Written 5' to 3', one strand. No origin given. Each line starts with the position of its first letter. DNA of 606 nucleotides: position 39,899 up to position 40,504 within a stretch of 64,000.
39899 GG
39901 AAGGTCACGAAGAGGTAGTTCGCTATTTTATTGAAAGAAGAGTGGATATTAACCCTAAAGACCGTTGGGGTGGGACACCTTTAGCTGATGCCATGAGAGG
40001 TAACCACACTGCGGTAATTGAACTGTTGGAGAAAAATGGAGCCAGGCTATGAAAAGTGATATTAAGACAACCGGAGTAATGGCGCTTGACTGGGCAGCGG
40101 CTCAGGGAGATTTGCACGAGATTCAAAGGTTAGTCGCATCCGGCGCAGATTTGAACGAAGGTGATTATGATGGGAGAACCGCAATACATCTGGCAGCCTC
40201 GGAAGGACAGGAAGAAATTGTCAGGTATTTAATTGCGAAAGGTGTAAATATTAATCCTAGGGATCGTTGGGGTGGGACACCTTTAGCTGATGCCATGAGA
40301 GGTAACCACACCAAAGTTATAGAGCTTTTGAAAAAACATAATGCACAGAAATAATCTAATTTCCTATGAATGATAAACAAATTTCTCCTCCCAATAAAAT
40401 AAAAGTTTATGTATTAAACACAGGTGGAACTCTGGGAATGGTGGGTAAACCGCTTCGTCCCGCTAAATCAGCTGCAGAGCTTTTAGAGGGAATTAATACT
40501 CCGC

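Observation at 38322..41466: Eukaryote-like glutaminase–ankyrin architecture, tandem ANK duplication, and adjacent asparaginase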

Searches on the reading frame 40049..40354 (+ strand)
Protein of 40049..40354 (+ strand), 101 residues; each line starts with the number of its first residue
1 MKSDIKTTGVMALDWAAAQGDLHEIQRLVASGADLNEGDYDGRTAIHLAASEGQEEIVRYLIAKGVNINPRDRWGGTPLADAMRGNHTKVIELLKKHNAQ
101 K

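Call 3: search_protein_families(library=pfam, proteins=[window:40049-40354:+], max_evalue=0.01)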
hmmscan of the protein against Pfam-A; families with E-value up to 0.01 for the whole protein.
window:40049-40354:+ (101 aa): 6 families
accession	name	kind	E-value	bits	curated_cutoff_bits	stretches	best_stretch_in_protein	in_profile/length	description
PF13637.12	Ank_4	-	4.4e-23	81.3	22.7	2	13-62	1-50/50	Ankyrin repeats (many copies)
PF12796.13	Ank_2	-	4.4e-18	66.1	27.3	1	14-100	2-85/90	Ankyrin repeats (3 copies)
PF00023.36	Ank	-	6.2e-18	64.3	21.1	1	41-73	1-33/33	Ankyrin repeat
PF13606.12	Ank_3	-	1.1e-12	47.2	22.3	1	41-69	1-29/30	Ankyrin repeat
PF13857.12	Ank_5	-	2.1e-08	34.8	27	1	29-79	2-53/56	Ankyrin repeats (many copies)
PF24521.3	Ank_KRIT1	-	1.4e-05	25.3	80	1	12-98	21-108/149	KRIT1 ankyrin-repeats domain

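Call 4: search_protein_families(library=ncbifam, proteins=[window:40049-40354:+], max_evalue=0.01)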
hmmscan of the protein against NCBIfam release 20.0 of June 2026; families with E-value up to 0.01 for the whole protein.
window:40049-40354:+ (101 aa): 8 families
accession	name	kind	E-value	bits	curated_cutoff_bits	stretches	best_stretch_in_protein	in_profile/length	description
NF043029.1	T4SS_AnkY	equivalog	8.9e-12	44.2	600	1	12-99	425-515/543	Dot/Icm T4SS effector AnkY/LegA9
NF043023.1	T4SS_AnkH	equivalog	1.1e-08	34.2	600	1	19-100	9-90/467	Dot/Icm T4SS effector AnkH/LegA3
NF041931.2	MzaA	equivalog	4.5e-07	29.1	800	1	20-97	13-90/726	MZA anti-phage system associated sigma-70 family RNA polymerase sigma factor MzaA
NF043022.1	T4SS_AnkG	equivalog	2e-06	26.9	500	1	33-88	355-412/455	Dot/Icm T4SS effector AnkG/AnkZ/LegA7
NF043028.1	T4SS_AnkX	equivalog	3.6e-06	25.4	1400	1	13-98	422-515/938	Dot/Icm T4SS effector AnkN/AnkX/LegA8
TIGR00870.1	trp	subfamily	9.4e-05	20.7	498.75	1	40-69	129-158/747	transient-receptor-potential calcium channel protein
NF043024.1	T4SS_AnkI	equivalog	0.00028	19.7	550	1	40-87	239-287/439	Dot/Icm T4SS effector AnkI/LegAS4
NF043021.1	T4SS_AnkF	equivalog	0.00085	17.7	1000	1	13-95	589-654/917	Dot/Icm T4SS effector AnkF/LegA14/Ceg31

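Call 71: search_protein_families(library=padloc, proteins=[window:40049-40354:+], max_evalue=0.001)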
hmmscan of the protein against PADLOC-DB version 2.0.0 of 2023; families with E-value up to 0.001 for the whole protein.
window:40049-40354:+ (101 aa): 2 families
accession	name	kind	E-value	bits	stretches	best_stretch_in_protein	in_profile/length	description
PDLC04783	PDC-M72A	-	1.1e-14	52.5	1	15-99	236-320/392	-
PDLC02908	Ankyrin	-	1e-06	25.3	1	12-95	739-822/880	-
